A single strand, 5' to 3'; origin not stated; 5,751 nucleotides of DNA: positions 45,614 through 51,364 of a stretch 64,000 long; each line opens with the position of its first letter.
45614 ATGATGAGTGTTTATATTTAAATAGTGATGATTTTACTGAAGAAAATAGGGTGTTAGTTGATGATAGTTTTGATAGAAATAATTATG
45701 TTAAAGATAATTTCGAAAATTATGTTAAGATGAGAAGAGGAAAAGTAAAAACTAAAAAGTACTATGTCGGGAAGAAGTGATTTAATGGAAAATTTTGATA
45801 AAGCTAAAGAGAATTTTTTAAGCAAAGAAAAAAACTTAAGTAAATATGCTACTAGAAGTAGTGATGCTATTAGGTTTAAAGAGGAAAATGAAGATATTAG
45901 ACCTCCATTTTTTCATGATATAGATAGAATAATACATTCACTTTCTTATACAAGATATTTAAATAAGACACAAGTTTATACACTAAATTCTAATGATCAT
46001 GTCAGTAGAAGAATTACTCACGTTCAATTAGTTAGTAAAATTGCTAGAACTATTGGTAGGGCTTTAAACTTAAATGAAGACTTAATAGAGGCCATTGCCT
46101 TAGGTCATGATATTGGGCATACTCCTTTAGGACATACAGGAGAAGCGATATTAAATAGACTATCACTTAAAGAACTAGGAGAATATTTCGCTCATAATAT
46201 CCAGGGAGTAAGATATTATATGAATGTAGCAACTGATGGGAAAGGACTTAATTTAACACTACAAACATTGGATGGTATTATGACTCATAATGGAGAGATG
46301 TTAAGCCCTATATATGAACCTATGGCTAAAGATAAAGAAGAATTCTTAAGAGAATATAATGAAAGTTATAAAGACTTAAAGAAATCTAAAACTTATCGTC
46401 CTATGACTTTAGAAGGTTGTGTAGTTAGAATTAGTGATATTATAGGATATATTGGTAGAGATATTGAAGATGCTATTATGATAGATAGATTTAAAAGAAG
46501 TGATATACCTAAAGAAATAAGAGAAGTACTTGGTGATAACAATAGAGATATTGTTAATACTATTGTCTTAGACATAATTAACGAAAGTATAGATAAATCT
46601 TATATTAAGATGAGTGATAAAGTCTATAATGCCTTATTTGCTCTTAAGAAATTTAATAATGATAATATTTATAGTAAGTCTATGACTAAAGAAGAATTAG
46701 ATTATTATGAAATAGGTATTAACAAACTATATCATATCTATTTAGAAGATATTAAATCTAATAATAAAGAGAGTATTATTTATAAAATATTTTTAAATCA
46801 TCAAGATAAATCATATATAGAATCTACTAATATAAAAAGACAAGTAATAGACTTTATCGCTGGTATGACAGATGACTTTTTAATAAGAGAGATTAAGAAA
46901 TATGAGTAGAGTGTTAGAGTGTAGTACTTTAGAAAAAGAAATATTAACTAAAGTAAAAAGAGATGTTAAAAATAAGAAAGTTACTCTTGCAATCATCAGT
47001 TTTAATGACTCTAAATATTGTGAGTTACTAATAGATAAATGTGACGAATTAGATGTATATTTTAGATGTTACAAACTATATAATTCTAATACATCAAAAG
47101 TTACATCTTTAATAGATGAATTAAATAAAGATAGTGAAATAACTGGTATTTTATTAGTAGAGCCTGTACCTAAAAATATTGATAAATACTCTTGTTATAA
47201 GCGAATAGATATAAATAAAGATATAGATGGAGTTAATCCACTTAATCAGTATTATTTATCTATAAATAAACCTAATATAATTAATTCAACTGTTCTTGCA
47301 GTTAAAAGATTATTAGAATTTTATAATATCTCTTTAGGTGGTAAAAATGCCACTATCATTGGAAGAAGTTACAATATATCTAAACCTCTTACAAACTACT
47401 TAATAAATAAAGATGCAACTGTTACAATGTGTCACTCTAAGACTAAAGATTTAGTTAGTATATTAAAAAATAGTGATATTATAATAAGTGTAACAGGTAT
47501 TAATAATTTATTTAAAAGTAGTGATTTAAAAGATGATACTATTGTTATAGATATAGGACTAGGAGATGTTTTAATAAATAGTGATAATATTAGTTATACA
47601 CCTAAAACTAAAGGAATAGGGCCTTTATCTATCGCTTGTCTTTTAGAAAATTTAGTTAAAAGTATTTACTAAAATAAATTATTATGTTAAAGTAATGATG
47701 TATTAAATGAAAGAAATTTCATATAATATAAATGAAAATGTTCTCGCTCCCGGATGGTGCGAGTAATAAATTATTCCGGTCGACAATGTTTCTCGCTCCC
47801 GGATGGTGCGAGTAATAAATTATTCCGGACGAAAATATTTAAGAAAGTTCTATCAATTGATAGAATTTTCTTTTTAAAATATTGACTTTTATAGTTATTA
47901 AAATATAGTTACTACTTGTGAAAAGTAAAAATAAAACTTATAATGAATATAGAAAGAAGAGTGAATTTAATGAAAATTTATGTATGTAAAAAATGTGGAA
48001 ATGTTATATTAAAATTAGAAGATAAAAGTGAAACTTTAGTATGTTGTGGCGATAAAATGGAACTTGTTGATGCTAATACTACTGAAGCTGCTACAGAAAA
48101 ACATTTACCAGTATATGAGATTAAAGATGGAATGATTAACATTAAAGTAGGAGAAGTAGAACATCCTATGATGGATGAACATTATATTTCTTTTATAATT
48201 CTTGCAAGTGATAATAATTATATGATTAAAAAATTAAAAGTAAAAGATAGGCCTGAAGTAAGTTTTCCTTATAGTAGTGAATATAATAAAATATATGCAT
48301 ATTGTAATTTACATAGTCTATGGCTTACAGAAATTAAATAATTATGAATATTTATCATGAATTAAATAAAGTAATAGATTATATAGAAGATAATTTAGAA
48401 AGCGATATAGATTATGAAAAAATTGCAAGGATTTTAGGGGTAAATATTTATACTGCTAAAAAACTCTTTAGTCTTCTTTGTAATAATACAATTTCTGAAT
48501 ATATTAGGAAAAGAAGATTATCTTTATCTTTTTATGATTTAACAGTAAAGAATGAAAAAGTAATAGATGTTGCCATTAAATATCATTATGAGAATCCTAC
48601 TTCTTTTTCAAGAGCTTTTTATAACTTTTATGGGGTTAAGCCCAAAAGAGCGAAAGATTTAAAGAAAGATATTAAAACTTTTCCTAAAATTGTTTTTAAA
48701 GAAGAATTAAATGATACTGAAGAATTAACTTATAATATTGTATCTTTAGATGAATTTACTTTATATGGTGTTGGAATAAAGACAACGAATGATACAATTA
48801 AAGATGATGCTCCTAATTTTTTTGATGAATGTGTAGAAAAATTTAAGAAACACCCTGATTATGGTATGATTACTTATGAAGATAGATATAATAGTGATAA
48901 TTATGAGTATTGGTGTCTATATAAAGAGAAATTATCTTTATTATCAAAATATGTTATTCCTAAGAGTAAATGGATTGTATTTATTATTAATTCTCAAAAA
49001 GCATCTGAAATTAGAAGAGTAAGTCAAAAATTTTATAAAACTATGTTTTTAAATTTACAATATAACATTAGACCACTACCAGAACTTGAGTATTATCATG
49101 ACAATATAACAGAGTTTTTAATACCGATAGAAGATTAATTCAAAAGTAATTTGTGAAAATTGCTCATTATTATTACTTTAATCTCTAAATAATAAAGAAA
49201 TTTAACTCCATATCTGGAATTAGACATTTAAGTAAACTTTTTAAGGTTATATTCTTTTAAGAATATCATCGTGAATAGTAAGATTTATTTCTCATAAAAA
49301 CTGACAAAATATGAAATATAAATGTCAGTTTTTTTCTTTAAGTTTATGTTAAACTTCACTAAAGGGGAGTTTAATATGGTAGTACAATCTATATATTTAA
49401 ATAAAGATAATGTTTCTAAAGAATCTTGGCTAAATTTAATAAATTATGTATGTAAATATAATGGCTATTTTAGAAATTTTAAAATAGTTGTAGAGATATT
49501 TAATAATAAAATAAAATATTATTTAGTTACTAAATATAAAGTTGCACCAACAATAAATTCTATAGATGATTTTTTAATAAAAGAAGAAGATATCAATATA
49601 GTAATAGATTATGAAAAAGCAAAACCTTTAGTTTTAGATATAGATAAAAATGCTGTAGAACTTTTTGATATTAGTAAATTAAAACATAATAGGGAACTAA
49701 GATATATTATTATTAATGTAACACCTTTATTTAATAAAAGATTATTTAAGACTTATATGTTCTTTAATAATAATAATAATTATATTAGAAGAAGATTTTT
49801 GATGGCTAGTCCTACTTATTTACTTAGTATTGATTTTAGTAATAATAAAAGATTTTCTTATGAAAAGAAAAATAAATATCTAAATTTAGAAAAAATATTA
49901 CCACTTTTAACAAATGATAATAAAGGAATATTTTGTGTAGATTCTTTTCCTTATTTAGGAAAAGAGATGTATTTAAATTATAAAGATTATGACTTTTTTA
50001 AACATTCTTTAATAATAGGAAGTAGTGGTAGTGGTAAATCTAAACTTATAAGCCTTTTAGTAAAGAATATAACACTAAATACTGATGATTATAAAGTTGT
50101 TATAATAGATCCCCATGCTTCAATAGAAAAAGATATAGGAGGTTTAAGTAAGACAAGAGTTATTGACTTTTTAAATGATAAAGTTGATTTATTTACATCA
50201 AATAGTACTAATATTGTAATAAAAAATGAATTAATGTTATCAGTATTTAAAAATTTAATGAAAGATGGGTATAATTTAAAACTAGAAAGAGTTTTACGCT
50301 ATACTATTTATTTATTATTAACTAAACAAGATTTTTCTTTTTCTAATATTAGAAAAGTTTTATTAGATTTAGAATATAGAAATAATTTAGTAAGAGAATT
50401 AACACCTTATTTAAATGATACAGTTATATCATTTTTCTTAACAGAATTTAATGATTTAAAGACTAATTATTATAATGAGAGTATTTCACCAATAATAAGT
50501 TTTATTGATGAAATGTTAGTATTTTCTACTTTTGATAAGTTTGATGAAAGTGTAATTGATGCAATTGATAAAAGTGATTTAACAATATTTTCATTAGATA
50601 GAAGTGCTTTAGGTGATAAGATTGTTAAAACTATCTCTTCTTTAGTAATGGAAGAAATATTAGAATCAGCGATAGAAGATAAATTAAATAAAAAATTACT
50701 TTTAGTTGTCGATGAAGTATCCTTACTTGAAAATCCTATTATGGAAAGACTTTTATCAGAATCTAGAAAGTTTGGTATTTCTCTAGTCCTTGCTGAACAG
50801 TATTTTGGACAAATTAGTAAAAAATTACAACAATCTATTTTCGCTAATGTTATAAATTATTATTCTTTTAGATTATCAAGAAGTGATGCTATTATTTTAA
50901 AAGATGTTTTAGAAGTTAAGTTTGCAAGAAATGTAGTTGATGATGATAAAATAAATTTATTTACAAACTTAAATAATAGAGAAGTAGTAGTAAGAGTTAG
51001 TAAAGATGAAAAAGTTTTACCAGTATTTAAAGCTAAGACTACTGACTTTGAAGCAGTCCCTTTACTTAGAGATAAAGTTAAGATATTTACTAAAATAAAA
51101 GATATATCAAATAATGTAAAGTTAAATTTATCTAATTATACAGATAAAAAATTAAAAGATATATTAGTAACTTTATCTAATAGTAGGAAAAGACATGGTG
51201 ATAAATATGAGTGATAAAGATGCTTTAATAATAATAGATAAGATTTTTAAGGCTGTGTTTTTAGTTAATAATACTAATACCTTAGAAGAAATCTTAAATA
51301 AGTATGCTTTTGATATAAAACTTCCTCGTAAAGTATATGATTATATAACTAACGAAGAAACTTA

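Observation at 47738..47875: Second, orphan copy of the same hairpin repeat shows compensatory stem mutations, implying a structured RNA family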

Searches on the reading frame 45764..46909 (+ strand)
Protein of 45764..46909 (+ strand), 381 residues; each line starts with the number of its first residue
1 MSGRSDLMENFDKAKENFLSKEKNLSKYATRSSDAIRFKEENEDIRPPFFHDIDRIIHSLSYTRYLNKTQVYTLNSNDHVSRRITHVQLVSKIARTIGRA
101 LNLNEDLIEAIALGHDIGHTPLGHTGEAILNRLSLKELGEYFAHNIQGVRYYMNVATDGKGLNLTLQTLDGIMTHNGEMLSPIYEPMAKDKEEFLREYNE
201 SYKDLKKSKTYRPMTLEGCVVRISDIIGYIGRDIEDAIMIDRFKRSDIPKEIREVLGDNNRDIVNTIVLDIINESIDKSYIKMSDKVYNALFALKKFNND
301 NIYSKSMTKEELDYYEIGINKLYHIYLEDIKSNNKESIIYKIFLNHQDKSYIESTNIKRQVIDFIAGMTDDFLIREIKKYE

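Call 6: search_protein_families(library=pfam, proteins=[window:45764-46909:+], max_evalue=0.01)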
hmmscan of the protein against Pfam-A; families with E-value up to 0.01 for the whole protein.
window:45764-46909:+ (381 aa): 2 families
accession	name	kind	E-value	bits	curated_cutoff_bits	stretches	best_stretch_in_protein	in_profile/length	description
PF13286.11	HD_assoc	-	1.3e-10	42.1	22.2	1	281-378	1-90/91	Phosphohydrolase-associated domain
PF01966.28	HD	-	3.5e-10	40.6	22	1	83-226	1-112/116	HD domain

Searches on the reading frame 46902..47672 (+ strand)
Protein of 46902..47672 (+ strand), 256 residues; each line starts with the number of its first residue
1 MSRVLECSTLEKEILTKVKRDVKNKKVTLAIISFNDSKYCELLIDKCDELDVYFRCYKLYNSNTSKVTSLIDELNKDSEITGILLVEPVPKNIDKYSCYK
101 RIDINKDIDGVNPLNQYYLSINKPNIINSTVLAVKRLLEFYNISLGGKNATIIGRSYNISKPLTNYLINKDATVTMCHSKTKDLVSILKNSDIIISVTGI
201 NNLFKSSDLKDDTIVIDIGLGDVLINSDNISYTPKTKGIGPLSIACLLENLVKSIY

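Call 6: search_protein_families(library=pfam, proteins=[window:46902-47672:+], max_evalue=0.01)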
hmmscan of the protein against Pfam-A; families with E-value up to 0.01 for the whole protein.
window:46902-47672:+ (256 aa): 2 families
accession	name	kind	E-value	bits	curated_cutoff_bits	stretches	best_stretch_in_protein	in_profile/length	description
PF02882.25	THF_DHG_CYH_C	-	2.4e-33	115.2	27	1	113-254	2-155/160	Tetrahydrofolate dehydrogenase/cyclohydrolase, NAD(P)-binding domain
PF00763.28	THF_DHG_CYH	-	1.9e-16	60.8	32.8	1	7-109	3-115/115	Tetrahydrofolate dehydrogenase/cyclohydrolase, catalytic domain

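Call 16: find_encoding_contigs(protein=window:46902-47672:+, flank=4000, max_places=10)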
Protein window:46902-47672:+ (256 aa): 8 contigs read that carry it; 4 places shown.
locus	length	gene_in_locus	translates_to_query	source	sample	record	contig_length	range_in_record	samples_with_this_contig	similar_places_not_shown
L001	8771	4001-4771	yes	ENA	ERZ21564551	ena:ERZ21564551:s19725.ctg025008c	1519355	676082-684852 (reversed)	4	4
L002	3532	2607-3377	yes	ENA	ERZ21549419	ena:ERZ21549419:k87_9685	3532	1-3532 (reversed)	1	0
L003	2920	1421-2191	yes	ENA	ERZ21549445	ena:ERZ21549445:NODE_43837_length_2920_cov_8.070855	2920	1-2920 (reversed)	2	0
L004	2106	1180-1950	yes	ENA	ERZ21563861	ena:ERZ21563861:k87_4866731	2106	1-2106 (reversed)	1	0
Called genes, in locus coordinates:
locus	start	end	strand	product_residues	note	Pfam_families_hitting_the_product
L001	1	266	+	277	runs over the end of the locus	PF01136:Peptidase_U32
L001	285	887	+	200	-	PF01725:Ham1p_like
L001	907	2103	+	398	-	PF01136:Peptidase_U32, PF16325:Peptidase_U32_C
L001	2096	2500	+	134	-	-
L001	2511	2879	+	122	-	-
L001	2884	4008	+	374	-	PF01966:HD, PF13286:HD_assoc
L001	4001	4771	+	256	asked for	PF00763:THF_DHG_CYH, PF02882:THF_DHG_CYH_C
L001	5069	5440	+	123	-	PF06397:Desulfoferrod_N (weak), PF01880:Desulfoferrodox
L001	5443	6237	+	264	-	PF00165:HTH_AraC (faint), PF12833:HTH_18, PF14526:Cass2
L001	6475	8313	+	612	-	PF01935:DUF87, PF10412:TrwB_AAD_bind (faint)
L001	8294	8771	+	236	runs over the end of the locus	-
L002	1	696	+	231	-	?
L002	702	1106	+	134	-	-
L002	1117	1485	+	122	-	-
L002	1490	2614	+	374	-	PF01966:HD, PF13286:HD_assoc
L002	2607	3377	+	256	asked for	PF00763:THF_DHG_CYH, PF02882:THF_DHG_CYH_C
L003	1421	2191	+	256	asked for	PF00763:THF_DHG_CYH, PF02882:THF_DHG_CYH_C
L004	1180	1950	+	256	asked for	PF00763:THF_DHG_CYH, PF02882:THF_DHG_CYH_C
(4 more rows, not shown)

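Call 70: find_related_loci(query=window:46902-47672:+, collection=metagenome_contigs, flank=3000)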
Query window:46902-47672:+ (256 aa) in metagenome_contigs; peptide patterns used: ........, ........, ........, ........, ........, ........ (x = any residue, [..] = any of these).
600 stretches matched a pattern (row limit reached: there are more); 84 encode a relative of the query (tblastn E <= 1e-3); the best 80 are kept; 80 distinct loci.
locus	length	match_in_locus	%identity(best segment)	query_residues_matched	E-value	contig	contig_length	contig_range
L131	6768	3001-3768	78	1-256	4e-128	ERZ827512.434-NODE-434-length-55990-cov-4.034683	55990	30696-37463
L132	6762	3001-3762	77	1-254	7e-127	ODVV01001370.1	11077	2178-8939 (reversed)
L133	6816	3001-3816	39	1-254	4e-44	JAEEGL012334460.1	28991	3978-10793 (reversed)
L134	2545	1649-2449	36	4-256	7e-43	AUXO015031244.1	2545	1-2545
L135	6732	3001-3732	34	28-254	2e-42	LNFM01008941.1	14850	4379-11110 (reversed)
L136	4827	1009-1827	32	1-250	1e-41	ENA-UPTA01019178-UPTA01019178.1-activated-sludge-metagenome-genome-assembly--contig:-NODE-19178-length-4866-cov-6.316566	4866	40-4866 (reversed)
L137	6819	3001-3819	32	1-250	1e-41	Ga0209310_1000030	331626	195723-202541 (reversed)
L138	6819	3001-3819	32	1-250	1e-40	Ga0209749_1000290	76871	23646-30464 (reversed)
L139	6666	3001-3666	39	47-254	5e-41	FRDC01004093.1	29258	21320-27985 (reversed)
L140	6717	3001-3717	35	29-250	2e-40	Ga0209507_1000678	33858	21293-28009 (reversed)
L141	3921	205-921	35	29-250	7e-40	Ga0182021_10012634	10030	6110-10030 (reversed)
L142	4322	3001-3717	34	29-250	6e-40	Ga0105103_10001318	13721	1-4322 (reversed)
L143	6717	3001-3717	35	29-250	7e-40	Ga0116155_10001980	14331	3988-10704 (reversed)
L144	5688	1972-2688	33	29-250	9e-40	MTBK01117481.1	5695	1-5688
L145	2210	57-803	32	23-254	6e-40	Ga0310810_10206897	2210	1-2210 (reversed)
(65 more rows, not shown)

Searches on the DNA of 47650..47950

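Call 7: search_rna_families(source=window, start=47650, end=47950, threshold=evalue, max_evalue=10, show_alignments=3)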
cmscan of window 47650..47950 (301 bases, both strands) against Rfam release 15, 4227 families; matches with E-value up to 10: 4.
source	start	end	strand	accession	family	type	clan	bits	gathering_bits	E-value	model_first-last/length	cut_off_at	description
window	47841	47879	-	RF00125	IS128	Gene; sRNA;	-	12.6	80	3.2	157-198/209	no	IS128 RNA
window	47778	47807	-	RF00295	snoTBR7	Gene; snRNA; snoRNA; CD-box;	-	11.5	45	7.8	34-64/75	no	Small nucleolar RNA TBR7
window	47667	47694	-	RF01848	ACEA_U3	Gene; snRNA; snoRNA; CD-box;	CL00100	10.8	55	9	8-34/209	no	ACEA small nucleolar RNA U3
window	47678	47784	+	RF03077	RT-2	Gene; sRNA;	-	10.5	40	3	1-222/222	no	RT-2 RNA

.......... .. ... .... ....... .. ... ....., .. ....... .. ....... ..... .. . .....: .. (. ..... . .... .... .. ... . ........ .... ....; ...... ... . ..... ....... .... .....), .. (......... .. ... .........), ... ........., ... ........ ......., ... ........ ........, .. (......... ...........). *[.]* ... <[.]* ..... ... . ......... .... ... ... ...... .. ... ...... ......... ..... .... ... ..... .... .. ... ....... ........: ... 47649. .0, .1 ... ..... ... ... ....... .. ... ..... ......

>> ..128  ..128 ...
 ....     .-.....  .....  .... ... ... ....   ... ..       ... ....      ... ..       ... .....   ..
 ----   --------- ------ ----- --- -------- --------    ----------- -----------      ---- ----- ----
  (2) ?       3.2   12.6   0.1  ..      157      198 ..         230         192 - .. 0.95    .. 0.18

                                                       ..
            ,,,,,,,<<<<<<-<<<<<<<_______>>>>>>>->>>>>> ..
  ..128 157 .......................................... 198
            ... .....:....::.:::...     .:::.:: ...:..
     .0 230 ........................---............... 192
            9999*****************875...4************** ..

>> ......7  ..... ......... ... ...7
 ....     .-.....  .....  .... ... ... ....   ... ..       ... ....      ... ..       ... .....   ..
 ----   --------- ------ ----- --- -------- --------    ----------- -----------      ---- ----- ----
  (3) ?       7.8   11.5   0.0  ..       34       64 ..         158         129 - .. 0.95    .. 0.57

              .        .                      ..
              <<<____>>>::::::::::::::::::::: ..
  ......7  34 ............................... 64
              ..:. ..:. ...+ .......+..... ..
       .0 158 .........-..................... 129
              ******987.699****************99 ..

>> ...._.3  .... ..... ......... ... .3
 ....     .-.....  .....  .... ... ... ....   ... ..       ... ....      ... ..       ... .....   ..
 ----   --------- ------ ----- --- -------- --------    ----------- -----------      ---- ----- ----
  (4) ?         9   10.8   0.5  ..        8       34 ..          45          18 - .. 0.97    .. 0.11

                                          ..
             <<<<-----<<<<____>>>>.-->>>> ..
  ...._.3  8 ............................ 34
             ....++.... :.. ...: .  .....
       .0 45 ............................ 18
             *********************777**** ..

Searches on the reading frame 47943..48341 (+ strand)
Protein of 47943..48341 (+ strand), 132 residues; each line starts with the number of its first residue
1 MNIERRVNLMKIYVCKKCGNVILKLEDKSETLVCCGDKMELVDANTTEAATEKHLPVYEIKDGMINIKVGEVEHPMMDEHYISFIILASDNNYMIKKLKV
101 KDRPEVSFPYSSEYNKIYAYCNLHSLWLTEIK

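Call 6: search_protein_families(library=pfam, proteins=[window:47943-48341:+], max_evalue=0.01)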
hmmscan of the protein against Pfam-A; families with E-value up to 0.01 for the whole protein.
window:47943-48341:+ (132 aa): 2 families
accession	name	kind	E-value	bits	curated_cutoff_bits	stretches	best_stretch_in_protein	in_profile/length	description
PF01880.24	Desulfoferrodox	-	2.4e-14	54.1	22.2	1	47-128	2-96/98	Desulfoferrodoxin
PF06397.17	Desulfoferrod_N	-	1e-06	28.7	23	1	10-41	4-35/36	Desulfoferrodoxin, N-terminal domain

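Call 17: find_encoding_contigs(protein=window:47943-48341:+, flank=4000, max_places=10)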
Protein window:47943-48341:+ (132 aa): 1 contig read that carries it; 1 place shown.
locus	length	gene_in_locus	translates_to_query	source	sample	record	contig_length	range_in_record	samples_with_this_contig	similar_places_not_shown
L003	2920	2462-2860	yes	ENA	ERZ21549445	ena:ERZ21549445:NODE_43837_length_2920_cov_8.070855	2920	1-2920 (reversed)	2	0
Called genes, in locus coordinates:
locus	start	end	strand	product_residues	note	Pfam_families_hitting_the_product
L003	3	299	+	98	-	?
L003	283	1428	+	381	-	PF01966:HD, PF13286:HD_assoc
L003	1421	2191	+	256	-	PF00763:THF_DHG_CYH, PF02882:THF_DHG_CYH_C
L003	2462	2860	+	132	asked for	PF06397:Desulfoferrod_N (weak), PF01880:Desulfoferrodox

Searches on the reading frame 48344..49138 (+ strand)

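Call 6: search_protein_families(library=pfam, proteins=[window:48344-49138:+], max_evalue=0.01)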
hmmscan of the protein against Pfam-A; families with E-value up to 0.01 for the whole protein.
window:48344-49138:+ (264 aa): 4 families
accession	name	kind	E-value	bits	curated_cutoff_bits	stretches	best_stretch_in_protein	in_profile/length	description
PF12833.13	HTH_18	-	5.2e-12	46.3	33.6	1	27-102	1-76/80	Helix-turn-helix domain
PF14526.11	Cass2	-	2.7e-09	37.8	27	1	132-255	2-138/150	Integron-associated effector binding protein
PF00165.29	HTH_AraC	-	6e-08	33.1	26.6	1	70-101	8-38/42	Bacterial regulatory helix-turn-helix proteins, AraC family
PF06445.20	GyrI-like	-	0.0091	16.7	26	0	199-254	83-137/155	GyrI-like small molecule binding domain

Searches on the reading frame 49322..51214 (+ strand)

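Call 68: search_protein_families(library=pfam, proteins=[window:49322-51214:+], max_evalue=0.001)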
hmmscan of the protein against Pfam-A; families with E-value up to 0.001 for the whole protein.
window:49322-51214:+ (630 aa): 5 families
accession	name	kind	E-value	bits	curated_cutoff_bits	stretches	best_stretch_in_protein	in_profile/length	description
PF10412.15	TrwB_AAD_bind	-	3.5e-09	36.5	20.5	1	426-500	215-288/387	Type IV secretion-system coupling protein DNA-binding domain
PF01935.23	DUF87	-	2.1e-08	35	23.2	1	224-443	21-217/220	Helicase HerA, central domain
PF13401.12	AAA_22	-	9.4e-05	23.2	27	0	445-491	70-121/130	AAA domain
PF13245.12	AAA_19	-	0.00025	21.7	25.1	0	435-480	65-113/134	AAA domain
PF25199.1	nSTAND_NTPase5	-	0.00091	19.5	34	0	230-298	45-115/145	Novel STAND NTPase 5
